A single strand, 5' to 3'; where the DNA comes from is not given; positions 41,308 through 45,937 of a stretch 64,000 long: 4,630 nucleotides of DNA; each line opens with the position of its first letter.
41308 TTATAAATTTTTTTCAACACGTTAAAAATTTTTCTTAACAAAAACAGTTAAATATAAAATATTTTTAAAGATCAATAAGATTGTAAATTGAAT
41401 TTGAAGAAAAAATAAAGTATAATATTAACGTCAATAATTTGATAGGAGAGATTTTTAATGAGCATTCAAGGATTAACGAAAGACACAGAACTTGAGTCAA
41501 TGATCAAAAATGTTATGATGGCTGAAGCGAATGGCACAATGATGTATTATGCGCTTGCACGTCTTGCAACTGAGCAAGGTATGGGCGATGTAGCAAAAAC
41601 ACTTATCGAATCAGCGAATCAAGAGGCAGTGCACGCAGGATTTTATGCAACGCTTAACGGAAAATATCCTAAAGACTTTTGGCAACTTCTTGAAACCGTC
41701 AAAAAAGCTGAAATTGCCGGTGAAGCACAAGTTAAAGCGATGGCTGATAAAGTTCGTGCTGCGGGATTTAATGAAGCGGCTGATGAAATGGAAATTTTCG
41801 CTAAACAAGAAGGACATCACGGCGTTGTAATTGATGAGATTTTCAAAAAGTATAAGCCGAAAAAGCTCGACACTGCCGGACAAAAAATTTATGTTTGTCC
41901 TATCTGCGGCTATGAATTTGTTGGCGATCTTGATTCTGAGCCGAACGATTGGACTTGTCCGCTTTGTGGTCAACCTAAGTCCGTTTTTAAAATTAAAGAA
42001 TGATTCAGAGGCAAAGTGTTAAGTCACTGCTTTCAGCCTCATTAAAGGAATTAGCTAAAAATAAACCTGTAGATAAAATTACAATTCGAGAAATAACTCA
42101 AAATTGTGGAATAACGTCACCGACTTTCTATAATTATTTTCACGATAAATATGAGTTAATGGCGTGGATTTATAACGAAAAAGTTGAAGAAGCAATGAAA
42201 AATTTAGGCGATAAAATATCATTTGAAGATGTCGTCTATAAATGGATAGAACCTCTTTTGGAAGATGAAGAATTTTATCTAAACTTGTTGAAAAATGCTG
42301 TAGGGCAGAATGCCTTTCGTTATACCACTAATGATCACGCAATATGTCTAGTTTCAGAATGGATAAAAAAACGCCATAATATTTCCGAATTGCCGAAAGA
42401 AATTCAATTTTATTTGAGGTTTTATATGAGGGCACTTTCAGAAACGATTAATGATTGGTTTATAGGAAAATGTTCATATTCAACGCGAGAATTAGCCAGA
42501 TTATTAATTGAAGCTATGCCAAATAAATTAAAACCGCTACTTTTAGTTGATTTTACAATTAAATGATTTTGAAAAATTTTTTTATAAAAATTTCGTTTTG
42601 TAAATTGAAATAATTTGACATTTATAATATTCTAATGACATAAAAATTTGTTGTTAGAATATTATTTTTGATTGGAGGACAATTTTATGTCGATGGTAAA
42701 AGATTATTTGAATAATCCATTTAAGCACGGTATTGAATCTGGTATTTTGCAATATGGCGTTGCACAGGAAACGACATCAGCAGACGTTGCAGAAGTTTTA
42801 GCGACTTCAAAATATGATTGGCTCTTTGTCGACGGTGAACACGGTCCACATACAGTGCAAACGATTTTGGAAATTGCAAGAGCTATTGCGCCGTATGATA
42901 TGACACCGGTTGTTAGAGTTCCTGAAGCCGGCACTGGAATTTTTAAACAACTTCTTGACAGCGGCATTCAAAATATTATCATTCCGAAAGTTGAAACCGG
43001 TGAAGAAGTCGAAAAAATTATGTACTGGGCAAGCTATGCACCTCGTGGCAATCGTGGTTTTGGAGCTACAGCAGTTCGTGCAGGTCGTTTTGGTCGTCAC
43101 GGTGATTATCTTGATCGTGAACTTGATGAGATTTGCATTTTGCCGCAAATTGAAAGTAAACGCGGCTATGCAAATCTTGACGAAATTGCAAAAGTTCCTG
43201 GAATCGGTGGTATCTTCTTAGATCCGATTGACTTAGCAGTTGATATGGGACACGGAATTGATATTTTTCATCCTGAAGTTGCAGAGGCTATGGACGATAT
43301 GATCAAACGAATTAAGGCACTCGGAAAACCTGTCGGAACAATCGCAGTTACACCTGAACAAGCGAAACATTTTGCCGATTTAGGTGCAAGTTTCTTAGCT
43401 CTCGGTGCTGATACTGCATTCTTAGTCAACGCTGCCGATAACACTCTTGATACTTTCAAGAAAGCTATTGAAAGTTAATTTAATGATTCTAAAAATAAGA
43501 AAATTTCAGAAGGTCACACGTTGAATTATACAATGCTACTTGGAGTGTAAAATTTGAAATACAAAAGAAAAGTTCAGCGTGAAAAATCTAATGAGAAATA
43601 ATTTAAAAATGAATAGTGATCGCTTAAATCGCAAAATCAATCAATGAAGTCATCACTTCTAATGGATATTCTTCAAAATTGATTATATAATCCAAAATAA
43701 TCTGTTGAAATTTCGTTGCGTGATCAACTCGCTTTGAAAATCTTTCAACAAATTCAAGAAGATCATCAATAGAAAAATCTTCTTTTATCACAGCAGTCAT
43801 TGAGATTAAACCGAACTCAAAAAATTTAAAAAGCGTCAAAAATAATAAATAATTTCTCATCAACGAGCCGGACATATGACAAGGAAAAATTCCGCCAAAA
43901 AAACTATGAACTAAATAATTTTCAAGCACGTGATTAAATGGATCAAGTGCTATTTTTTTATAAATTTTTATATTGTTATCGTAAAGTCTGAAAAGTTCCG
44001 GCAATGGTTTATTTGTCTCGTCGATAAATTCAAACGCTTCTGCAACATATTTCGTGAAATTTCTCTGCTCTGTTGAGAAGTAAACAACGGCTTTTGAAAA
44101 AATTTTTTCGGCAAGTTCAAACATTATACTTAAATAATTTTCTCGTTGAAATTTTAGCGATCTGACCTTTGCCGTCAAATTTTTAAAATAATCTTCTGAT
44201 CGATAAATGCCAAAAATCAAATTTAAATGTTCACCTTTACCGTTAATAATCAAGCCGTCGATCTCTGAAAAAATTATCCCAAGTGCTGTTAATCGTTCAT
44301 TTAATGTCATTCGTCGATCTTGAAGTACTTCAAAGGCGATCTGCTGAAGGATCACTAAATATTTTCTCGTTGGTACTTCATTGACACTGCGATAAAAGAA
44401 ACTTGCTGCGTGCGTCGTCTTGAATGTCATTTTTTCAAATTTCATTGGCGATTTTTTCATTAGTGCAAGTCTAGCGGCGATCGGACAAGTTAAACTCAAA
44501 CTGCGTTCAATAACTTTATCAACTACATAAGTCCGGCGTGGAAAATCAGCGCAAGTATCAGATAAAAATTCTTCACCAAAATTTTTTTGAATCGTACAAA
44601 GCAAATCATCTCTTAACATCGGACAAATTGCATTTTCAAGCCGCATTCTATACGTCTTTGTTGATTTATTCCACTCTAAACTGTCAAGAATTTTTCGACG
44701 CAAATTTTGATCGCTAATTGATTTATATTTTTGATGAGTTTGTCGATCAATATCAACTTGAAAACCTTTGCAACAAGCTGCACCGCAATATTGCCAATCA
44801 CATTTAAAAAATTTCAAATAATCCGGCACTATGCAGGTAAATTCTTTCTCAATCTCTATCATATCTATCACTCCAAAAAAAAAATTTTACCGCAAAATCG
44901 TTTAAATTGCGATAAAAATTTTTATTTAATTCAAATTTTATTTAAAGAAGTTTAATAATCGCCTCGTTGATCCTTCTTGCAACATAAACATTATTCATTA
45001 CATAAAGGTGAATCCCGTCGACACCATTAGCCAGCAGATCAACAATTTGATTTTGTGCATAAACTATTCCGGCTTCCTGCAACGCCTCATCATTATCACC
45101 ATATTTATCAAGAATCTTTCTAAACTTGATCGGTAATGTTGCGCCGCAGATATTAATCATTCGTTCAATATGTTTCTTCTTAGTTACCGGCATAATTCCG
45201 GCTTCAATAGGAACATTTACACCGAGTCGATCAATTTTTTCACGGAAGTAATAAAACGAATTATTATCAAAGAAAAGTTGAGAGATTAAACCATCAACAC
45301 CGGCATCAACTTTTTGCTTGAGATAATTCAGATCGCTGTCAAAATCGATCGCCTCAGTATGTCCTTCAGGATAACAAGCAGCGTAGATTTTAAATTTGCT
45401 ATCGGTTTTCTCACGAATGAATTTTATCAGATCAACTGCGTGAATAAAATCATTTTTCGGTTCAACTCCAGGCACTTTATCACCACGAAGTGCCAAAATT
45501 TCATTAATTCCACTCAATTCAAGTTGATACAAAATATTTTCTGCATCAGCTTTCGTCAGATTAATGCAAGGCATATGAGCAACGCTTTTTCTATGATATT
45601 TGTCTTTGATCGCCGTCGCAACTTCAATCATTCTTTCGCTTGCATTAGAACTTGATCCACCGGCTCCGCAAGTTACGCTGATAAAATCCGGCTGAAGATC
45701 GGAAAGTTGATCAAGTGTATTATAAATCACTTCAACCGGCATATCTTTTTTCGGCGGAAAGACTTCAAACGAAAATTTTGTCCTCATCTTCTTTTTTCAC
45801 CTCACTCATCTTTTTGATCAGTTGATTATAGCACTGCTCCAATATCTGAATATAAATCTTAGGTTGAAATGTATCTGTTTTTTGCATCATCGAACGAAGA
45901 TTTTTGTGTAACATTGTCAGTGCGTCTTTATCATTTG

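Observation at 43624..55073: Eleven-kb operon of five tandem GT2-TPR paralogs, a double-GT41 giant, metF and a FliB-like methylase: putative flagellin modification island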

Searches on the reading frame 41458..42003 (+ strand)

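Call 8: search_protein_families(library=pfam, proteins=[window:41458-42003:+], max_evalue=0.001)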
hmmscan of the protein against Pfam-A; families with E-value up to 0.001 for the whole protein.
window:41458-42003:+ (181 aa): 3 families
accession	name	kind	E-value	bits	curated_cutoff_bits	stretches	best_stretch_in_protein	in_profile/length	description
PF02915.23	Rubrerythrin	-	4.3e-09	37.3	22.8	1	21-70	8-56/137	Rubrerythrin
PF21349.2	RUBY_RBDX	-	4.9e-06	26.3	26.5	1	145-178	1-30/30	Rubrerythrin, rubredoxin-like domain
PF04810.20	zf-Sec23_Sec24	-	0.0008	19.8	25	0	162-174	21-33/39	Sec23/Sec24 zinc finger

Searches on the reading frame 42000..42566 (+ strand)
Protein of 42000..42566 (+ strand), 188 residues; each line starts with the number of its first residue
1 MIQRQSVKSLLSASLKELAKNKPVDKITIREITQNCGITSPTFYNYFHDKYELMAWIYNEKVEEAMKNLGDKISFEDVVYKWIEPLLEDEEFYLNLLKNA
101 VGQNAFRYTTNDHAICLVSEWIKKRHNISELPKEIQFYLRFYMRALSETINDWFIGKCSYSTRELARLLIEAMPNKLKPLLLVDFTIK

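Call 6: search_protein_families(library=pfam, proteins=[window:42000-42566:+], max_evalue=0.001)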
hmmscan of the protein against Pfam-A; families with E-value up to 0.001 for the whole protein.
window:42000-42566:+ (188 aa): 2 families
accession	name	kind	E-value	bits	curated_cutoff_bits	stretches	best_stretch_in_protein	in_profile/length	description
PF14278.11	TetR_C_8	-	4.4e-10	40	26.1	1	76-173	4-101/103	Transcriptional regulator C-terminal region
PF00440.29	TetR_N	-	9.6e-07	28.9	24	1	17-54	7-44/47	Bacterial regulatory proteins, tetR family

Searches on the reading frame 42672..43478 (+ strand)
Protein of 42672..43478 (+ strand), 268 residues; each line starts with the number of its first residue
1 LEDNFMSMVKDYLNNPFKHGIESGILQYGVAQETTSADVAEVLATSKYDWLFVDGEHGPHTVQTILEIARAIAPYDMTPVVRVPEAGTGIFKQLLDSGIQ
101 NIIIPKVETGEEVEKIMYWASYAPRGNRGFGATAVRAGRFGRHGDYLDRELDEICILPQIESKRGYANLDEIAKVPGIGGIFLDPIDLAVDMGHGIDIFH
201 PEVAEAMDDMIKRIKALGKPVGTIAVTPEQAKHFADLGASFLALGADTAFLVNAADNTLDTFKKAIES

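Call 6: search_protein_families(library=pfam, proteins=[window:42672-43478:+], max_evalue=0.001)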
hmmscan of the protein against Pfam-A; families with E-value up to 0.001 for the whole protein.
window:42672-43478:+ (268 aa): 1 family
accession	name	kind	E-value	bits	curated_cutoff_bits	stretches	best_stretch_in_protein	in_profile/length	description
PF03328.21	HpcH_HpaI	-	1.1e-41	143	25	1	34-254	8-221/221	HpcH/HpaI aldolase/citrate lyase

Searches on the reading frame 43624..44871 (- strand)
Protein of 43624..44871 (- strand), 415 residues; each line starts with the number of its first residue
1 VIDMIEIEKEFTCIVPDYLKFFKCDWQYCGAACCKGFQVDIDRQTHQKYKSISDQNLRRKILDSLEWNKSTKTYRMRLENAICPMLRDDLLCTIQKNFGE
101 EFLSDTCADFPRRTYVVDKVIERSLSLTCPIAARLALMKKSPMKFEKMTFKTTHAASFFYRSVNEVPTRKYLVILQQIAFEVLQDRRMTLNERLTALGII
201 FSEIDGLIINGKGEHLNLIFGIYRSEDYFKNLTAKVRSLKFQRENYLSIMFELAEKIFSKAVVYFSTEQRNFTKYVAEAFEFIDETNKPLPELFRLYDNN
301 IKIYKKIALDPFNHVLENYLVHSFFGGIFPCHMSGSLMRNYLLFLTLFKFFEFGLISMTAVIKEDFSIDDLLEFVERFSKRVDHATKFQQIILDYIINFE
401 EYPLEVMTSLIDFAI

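Call 3: search_protein_families(library=pfam, proteins=[window:43624-44871:-], max_evalue=0.01)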
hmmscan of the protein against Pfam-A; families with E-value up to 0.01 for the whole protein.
window:43624-44871:- (415 aa): 0 families

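Call 5: search_protein_families(library=ncbifam, proteins=[window:43624-44871:-], max_evalue=0.01)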
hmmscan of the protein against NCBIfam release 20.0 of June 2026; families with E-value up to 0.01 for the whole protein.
window:43624-44871:- (415 aa): 1 family
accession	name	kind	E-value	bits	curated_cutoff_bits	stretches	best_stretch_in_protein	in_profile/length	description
NF038110.1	Lys_methyl_FliB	equivalog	2.4e-59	201.8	85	1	16-390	1-371/373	flagellin lysine-N-methylase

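Call 7: find_encoding_contigs(protein=window:43624-44871:-, flank=10000, max_places=6)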
Protein window:43624-44871:- (415 aa): no gene with exactly this product is on record in the collection.

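Call 81: find_homologous_proteins(query=window:43624-44871:-, max_evalue=1e-20)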
Query window:43624-44871:- (415 aa): 30 proteins with E <= 1e-20 among 2646 candidates.
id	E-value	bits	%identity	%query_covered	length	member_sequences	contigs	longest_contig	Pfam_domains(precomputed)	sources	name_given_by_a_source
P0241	1.1e-272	922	99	99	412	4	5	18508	PF27117.1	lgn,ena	-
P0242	5.1e-183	627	66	99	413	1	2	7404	PF27117.1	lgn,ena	-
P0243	9.1e-181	620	66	99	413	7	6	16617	PF27117.1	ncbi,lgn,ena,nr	ncbi:MAG: flagellin lysine-N-methylase [Selenomonadaceae bacterium]|nr:flagellin lysine-N-methylase 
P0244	7.4e-179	613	65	99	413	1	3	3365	PF27117.1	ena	-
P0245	1.7e-178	612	62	99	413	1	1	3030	PF27117.1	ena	-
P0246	2.4e-174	598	62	99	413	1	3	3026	PF27117.1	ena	-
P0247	2.6e-166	572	61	99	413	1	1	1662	PF27117.1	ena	-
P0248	1.1e-151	524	57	98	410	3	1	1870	PF27117.1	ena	-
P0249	3.6e-150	519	54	98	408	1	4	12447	PF27117.1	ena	-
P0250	2.5e-148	513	55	98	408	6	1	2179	PF27117.1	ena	-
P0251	1.2e-147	510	54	98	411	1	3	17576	PF27117.1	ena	-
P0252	4.2e-147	509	54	99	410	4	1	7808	PF27117.1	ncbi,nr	ncbi:MAG: flagellin lysine-N-methylase [Selenomonadaceae bacterium]|nr:flagellin lysine-N-methylase 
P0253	4.9e-147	508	54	98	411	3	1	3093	PF27117.1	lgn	-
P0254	5.7e-147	508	55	99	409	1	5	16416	PF27117.1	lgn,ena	-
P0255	1.7e-146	507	54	98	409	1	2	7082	PF27117.1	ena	-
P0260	7.7e-129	449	49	99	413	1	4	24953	PF27117.1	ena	-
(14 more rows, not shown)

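Call 82: find_encoding_contigs(protein=P0260, flank=10000, max_places=2)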
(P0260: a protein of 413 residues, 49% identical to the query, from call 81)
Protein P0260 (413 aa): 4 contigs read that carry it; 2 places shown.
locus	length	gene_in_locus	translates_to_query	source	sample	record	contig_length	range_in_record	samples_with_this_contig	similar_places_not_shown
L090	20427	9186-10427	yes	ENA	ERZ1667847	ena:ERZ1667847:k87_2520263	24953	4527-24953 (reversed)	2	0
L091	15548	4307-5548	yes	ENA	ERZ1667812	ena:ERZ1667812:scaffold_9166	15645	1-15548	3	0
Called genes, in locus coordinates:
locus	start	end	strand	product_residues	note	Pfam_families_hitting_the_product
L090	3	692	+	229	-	?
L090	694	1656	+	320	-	PF00364:Biotin_lipoyl (faint), PF25984:BSH_YknX (faint)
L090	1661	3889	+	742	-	PF03412:Peptidase_C39, PF13529:Peptidase_C39_2 (faint), PF00664:ABC_membrane, PF00005:ABC_tran, PF02463:SMC_N (faint)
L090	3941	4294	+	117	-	-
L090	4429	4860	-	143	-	-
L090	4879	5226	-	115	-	-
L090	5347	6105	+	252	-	PF00072:Response_reg, PF00486:Trans_reg_C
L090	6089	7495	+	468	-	PF00672:HAMP, PF00512:HisKA, PF02518:HATPase_c, PF13589:HATPase_c_3 (weak)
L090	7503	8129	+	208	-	PF01810:LysE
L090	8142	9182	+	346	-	PF01408:GFO_IDH_MocA, PF22725:GFO_IDH_MocA_C3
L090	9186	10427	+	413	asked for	PF27117:FliB_C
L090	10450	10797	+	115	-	-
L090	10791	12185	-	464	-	PF01875:Memo (weak), PF02900:LigB, PF01871:AMMECR1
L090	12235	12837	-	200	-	PF02342:TerD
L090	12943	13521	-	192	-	PF02342:TerD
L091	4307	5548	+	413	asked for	PF27117:FliB_C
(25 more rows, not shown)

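Call 83: find_encoding_contigs(protein=P0243, flank=10000, max_places=2)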
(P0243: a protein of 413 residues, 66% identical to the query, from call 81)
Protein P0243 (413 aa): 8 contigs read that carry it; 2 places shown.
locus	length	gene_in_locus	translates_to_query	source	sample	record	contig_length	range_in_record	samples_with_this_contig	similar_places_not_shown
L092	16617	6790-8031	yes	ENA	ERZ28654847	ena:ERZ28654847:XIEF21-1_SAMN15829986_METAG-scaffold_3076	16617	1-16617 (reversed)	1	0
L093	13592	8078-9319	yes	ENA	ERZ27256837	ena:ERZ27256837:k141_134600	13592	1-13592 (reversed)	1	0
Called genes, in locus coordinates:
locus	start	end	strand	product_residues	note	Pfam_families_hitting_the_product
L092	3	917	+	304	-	?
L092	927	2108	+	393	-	PF00535:Glycos_transf_2, PF10111:Glyco_tranf_2_2 (weak), PF07719:TPR_2 (faint), PF13424:TPR_12 (faint), PF00515:TPR_1 (faint)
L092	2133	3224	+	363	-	PF00535:Glycos_transf_2, PF10111:Glyco_tranf_2_2 (weak)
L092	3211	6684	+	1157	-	PF13844:Glyco_transf_41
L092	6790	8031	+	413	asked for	PF27117:FliB_C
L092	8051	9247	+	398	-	PF07690:MFS_1, PF06779:MFS_4 (weak), PF00083:Sugar_tr (weak)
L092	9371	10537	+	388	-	-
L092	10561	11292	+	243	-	PF03808:Glyco_tran_WecG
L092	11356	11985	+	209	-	PF02666:PS_Dcarbxylase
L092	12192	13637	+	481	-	PF13414:TPR_11, PF00515:TPR_1, PF00515:TPR_1, PF07719:TPR_2, PF13181:TPR_8, PF13414:TPR_11, PF00515:TPR_1, PF07719:TPR_2, +44 more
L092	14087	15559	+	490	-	-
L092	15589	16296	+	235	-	PF01066:CDP-OH_P_transf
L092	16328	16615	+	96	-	?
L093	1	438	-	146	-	?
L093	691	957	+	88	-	PF00312:Ribosomal_S15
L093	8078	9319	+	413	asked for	PF27117:FliB_C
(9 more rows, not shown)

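Call 92: find_encoding_contigs(protein=P0251, flank=10000, max_places=2)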
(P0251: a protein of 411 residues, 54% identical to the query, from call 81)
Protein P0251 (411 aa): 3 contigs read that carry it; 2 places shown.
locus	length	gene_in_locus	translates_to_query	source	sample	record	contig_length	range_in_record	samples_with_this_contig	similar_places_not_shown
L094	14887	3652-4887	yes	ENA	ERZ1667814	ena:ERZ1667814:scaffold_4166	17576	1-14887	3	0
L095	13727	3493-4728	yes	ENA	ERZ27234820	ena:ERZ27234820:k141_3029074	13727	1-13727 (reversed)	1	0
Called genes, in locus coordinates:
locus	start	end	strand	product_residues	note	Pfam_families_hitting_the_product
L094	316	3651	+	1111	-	PF13844:Glyco_transf_41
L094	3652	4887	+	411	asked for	PF27117:FliB_C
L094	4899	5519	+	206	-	PF00697:PRAI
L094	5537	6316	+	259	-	PF00218:IGPS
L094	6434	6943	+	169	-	-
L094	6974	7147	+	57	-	-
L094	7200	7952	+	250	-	-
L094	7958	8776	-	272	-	PF02654:CobS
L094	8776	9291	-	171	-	PF13353:Fer4_12, PF04055:Radical_SAM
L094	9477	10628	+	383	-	PF08486:SpoIID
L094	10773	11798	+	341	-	PF02547:Queuosine_synth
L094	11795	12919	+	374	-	PF01702:TGT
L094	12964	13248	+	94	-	PF02699:YajC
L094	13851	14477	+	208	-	PF01812:5-FTHF_cyc-lig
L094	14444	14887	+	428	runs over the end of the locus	PF01029:NusB, PF22458:RsmF-B_ferredox, PF01728:FtsJ (weak), PF02475:TRM5-TYW2_MTfase (faint), PF01189:Methyltr_RsmB-F, PF13847:Methyltransf_31 (faint)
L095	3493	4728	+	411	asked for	PF27117:FliB_C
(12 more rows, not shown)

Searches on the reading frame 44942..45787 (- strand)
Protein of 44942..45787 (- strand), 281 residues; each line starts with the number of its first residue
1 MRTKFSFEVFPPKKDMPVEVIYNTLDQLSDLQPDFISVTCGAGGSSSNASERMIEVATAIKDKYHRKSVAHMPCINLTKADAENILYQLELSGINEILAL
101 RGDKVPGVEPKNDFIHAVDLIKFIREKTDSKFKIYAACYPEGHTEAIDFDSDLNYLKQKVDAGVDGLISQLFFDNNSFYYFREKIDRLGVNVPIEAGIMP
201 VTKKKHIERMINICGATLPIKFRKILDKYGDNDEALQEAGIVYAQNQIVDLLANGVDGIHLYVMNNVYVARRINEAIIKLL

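Call 3: search_protein_families(library=pfam, proteins=[window:44942-45787:-], max_evalue=0.01)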
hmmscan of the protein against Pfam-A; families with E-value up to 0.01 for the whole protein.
window:44942-45787:- (281 aa): 1 family
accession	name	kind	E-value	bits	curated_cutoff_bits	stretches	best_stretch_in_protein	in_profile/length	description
PF02219.23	MTHFR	-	3.5e-74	250.2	24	1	3-274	11-283/287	Methylenetetrahydrofolate reductase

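Call 5: search_protein_families(library=ncbifam, proteins=[window:44942-45787:-], max_evalue=0.01)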
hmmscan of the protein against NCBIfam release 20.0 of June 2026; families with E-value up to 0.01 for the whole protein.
window:44942-45787:- (281 aa): 4 families
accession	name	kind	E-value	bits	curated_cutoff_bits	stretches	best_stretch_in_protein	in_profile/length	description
TIGR00676.1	fadh2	equivalog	1.4e-92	310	293.7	1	5-277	1-274/275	methylenetetrahydrofolate reductase [NAD(P)H]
TIGR00677.1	fadh2_euk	equivalog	7.3e-64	215.8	310.05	1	5-268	2-266/281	methylenetetrahydrofolate reductase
NF006950.0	PRK09432.1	equivalog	5.8e-50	170.2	382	1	4-269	24-282/296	methylenetetrahydrofolate reductase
NF006396.0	PRK08645.1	equivalog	1.4e-17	63.1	453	1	5-262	324-586/611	bifunctional homocysteine S-methyltransferase/methylenetetrahydrofolate reductase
